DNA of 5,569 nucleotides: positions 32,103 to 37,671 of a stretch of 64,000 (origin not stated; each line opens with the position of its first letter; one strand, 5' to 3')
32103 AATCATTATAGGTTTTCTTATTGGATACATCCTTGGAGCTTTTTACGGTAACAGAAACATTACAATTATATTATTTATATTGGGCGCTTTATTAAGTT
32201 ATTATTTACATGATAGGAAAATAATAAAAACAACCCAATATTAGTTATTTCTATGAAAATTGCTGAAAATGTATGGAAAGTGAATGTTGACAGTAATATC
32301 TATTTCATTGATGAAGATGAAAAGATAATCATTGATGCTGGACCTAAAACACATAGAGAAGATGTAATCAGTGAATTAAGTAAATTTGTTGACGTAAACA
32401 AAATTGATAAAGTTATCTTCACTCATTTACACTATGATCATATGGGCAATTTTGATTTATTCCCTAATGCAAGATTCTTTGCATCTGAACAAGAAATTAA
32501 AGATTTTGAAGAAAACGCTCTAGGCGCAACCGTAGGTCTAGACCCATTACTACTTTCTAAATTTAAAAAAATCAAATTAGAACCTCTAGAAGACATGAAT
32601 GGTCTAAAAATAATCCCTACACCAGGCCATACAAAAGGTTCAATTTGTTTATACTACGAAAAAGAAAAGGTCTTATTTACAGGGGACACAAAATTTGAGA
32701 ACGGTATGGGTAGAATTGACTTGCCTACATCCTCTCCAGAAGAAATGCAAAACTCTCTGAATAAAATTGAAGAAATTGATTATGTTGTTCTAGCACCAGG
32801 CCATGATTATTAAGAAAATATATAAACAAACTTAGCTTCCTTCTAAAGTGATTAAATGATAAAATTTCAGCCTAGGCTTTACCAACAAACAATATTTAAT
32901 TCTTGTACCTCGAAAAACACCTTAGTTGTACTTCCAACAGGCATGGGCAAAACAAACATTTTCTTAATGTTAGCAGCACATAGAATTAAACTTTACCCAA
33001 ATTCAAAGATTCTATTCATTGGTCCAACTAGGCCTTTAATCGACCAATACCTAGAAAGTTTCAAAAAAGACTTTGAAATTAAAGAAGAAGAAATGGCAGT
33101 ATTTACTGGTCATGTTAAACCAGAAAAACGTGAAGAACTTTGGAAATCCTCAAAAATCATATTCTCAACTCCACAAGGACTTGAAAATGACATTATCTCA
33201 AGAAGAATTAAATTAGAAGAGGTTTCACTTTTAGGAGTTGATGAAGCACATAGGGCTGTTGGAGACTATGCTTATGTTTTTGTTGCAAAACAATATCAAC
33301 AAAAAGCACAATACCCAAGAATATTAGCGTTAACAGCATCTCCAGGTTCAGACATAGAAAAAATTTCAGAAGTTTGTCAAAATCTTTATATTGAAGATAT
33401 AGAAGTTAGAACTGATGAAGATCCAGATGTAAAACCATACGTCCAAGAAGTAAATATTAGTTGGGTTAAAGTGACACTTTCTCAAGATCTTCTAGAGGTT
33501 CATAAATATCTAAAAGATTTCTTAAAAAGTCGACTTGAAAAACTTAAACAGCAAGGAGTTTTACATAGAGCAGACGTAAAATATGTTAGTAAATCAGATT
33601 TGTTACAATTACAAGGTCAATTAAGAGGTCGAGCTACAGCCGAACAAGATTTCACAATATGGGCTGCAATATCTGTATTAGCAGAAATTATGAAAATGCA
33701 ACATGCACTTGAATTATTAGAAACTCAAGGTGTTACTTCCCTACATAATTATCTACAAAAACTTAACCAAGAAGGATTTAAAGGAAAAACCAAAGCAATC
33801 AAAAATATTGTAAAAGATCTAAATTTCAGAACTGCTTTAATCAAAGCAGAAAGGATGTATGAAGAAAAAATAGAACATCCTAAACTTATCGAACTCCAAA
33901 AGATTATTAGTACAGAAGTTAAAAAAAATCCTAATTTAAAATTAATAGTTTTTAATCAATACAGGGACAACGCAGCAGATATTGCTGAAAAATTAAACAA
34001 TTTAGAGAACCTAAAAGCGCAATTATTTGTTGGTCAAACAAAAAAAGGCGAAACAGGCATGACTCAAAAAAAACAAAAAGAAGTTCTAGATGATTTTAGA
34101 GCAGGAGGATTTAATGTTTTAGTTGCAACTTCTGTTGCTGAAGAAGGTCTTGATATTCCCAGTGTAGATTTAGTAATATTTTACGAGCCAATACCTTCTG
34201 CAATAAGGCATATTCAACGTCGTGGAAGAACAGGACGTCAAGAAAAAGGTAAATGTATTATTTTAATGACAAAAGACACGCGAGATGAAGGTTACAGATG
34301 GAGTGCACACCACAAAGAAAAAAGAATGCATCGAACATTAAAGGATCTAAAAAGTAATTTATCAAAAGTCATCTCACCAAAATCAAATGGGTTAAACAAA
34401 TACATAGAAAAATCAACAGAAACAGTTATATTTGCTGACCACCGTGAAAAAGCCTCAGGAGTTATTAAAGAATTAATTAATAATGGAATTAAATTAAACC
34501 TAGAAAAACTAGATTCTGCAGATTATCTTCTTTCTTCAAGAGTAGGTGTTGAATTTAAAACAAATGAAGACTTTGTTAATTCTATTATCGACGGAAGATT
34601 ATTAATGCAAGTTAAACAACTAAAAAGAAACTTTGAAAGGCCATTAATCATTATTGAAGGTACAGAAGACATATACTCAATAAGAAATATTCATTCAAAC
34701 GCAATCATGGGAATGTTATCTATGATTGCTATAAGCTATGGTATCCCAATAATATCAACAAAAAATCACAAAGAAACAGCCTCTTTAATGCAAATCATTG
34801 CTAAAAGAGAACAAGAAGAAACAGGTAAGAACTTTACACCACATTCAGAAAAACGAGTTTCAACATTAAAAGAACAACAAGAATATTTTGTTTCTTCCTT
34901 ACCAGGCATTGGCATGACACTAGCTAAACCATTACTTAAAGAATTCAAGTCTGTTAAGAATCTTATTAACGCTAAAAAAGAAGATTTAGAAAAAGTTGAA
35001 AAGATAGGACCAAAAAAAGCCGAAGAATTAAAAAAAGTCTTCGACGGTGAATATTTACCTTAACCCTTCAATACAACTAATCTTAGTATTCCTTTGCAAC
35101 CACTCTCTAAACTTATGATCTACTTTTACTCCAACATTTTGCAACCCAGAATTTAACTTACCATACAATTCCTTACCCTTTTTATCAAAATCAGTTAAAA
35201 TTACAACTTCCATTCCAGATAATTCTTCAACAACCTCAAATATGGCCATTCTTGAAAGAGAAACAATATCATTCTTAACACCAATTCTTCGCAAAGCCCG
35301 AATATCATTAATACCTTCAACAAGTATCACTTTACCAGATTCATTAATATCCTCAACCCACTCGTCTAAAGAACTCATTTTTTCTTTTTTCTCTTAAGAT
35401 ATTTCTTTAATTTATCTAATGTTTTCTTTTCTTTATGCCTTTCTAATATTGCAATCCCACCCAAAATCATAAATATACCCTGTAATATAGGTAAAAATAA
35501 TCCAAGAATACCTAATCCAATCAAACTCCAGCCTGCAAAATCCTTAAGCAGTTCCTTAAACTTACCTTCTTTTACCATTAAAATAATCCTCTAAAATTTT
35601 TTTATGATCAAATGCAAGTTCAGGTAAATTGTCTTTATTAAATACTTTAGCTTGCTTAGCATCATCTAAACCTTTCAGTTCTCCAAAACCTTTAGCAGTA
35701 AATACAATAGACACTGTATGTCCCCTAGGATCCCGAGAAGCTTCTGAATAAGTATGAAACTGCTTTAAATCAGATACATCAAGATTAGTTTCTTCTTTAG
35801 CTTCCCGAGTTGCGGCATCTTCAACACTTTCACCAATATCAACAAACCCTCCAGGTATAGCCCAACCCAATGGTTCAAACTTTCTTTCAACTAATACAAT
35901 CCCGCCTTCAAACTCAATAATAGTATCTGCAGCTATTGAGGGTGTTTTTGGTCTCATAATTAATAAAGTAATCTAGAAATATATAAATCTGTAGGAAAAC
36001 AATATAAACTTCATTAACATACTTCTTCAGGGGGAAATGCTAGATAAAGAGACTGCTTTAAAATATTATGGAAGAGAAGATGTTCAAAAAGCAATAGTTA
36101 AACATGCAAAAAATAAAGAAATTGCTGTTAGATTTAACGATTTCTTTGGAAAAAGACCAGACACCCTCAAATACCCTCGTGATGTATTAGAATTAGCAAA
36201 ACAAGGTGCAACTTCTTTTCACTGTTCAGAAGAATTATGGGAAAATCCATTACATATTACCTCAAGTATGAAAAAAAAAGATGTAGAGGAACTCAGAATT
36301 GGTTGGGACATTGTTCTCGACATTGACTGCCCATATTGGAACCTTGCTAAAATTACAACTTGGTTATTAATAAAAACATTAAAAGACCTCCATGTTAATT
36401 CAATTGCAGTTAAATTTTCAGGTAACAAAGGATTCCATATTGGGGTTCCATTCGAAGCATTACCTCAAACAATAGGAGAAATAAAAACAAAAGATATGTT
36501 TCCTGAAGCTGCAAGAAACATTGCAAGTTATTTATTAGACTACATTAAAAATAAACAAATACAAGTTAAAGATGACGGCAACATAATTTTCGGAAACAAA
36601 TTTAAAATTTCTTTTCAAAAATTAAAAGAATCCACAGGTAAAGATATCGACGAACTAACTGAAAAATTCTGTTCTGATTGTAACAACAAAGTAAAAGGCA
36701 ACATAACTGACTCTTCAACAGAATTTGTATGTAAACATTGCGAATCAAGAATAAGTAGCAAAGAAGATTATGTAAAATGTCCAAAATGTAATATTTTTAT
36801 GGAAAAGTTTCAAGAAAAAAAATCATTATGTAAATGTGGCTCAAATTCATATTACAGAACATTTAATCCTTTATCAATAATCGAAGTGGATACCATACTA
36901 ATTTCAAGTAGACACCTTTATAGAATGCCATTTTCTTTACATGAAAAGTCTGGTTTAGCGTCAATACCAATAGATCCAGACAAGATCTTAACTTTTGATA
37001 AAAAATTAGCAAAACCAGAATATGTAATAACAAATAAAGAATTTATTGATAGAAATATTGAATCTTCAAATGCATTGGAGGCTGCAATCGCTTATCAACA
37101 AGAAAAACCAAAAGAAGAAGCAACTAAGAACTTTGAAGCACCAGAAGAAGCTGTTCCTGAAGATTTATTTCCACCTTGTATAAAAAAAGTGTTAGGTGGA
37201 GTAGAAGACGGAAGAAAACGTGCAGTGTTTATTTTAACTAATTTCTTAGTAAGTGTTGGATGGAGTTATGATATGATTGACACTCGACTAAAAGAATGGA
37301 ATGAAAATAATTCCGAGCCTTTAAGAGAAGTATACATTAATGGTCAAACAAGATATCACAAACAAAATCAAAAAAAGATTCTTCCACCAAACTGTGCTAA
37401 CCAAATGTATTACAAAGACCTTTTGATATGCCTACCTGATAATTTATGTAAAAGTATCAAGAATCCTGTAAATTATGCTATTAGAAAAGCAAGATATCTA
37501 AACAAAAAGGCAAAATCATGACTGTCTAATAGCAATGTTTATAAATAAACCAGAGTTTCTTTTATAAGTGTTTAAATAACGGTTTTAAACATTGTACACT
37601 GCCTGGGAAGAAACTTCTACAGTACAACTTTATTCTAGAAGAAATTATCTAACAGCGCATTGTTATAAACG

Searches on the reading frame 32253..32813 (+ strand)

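Call 54: search_protein_families(library=pfam, proteins=[window:32253-32813:+], max_evalue=0.01)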
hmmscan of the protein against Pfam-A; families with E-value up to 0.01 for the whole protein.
window:32253-32813:+ (186 aa): 3 families
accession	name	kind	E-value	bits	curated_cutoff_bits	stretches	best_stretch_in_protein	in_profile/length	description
PF00753.33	Lactamase_B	-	8.4e-32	111.1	22.7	1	13-184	5-196/196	Metallo-beta-lactamase superfamily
PF19583.5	ODP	-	2.9e-12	47.3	27.2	1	13-145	2-135/194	ODP family beta lactamase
PF12706.13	Lactamase_B_2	-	4.6e-07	30.1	27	1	24-97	2-82/200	Beta-lactamase superfamily domain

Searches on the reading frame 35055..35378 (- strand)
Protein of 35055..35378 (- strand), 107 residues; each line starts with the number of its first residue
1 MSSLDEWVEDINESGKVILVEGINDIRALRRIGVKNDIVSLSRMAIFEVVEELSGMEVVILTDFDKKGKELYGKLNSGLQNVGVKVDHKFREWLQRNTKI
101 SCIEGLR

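Call 54: search_protein_families(library=pfam, proteins=[window:35055-35378:-], max_evalue=0.01)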
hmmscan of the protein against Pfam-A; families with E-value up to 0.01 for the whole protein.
window:35055-35378:- (107 aa): 3 families
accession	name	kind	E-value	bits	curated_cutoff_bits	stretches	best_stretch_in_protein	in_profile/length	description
PF13662.12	Toprim_4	-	7.6e-05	23.3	25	1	15-86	1-81/85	Toprim domain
PF01751.28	Toprim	-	0.00024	21.7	23.1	1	17-76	2-77/96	Toprim domain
PF13155.12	Toprim_2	-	0.00053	20.7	22.1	1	18-86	1-73/88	Toprim-like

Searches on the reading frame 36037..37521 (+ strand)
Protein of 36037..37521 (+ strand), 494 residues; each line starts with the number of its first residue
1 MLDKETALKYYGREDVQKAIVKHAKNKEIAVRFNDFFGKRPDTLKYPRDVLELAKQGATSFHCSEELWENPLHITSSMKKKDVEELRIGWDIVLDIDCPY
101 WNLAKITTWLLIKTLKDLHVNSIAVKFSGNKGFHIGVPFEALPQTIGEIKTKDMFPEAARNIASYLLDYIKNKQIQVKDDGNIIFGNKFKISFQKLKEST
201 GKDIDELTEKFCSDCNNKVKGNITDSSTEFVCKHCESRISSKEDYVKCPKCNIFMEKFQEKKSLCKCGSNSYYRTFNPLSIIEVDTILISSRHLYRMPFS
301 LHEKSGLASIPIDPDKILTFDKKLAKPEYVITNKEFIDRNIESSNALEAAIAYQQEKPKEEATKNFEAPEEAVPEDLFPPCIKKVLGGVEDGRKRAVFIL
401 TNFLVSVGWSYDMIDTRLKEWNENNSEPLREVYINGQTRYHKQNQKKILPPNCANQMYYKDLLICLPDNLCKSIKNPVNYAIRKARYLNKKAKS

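Call 54: search_protein_families(library=pfam, proteins=[window:36037-37521:+], max_evalue=0.01)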
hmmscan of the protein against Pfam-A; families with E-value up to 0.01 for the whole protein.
window:36037-37521:+ (494 aa): 3 families
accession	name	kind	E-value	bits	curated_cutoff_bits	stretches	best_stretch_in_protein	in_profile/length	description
PF01896.25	DNA_primase_S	-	1.5e-07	32.4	26.8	1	101-313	21-162/163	DNA primase small subunit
PF04104.19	DNA_primase_lrg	-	1e-06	28.8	22.4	1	338-456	64-191/266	Eukaryotic and archaeal DNA primase, large subunit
PF21686.3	LigD_Prim-Pol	-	0.00092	19.3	27.4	1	52-164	78-174/254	LigD, primase-polymerase domain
